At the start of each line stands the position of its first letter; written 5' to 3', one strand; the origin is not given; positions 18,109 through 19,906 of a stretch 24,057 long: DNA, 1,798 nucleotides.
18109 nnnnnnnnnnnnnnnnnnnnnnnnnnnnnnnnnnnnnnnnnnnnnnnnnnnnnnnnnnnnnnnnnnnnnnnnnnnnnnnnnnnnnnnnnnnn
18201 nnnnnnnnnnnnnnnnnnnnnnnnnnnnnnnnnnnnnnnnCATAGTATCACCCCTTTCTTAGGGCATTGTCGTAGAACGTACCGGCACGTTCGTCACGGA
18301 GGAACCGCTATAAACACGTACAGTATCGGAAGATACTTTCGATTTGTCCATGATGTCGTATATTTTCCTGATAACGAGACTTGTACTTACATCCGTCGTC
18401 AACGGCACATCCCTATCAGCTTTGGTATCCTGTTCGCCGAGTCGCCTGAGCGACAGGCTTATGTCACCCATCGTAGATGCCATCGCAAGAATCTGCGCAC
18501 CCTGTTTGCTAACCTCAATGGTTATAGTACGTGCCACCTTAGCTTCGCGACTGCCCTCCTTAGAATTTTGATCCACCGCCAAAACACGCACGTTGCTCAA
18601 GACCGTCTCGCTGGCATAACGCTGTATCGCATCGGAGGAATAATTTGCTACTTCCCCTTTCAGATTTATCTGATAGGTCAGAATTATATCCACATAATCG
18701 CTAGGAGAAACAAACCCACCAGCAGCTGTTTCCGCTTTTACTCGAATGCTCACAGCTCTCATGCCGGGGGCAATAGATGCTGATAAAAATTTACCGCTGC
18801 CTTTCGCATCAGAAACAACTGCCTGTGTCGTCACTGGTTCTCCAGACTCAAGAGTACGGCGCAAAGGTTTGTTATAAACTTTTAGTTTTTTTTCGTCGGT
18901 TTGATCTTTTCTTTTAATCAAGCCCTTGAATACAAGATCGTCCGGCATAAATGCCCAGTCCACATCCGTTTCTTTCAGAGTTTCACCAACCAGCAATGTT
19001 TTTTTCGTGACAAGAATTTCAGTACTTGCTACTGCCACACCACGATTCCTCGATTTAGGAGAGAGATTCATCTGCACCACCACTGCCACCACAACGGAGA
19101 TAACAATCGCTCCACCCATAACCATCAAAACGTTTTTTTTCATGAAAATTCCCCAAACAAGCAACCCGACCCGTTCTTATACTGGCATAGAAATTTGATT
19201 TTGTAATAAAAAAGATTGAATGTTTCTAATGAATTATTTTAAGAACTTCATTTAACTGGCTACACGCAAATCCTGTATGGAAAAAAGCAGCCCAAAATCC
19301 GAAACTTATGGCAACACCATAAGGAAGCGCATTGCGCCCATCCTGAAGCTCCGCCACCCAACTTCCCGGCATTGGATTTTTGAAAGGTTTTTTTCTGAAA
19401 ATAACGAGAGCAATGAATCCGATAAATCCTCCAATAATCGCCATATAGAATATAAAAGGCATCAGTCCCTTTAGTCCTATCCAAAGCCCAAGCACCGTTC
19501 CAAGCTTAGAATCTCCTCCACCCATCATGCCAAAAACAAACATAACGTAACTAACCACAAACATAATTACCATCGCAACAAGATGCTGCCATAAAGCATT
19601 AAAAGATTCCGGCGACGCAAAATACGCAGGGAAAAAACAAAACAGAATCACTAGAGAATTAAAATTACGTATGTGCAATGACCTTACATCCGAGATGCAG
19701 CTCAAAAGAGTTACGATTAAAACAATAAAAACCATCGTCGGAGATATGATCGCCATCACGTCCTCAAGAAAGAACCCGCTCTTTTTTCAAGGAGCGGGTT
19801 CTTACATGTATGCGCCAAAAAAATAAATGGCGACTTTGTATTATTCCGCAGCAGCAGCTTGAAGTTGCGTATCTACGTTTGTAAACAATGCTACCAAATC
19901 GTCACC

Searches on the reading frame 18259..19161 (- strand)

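Call 69: search_protein_families(library=pfam, proteins=[window:18259-19161:-], max_evalue=0.00001)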
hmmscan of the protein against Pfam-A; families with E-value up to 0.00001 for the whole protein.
window:18259-19161:- (300 aa): 1 family
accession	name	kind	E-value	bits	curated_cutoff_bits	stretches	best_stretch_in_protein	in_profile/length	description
PF16976.10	RcpC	-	1.2e-29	103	28.8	1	125-239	2-114/114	Flp pilus assembly protein RcpC/CpaB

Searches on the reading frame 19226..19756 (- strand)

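Call 69: search_protein_families(library=pfam, proteins=[window:19226-19756:-], max_evalue=0.00001)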
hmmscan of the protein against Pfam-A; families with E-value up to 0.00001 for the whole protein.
window:19226-19756:- (176 aa): 1 family
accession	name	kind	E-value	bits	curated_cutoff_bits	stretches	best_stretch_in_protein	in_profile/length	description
PF01478.23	Peptidase_A24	-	3.6e-16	60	26.5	1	11-113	2-103/104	Type IV leader peptidase family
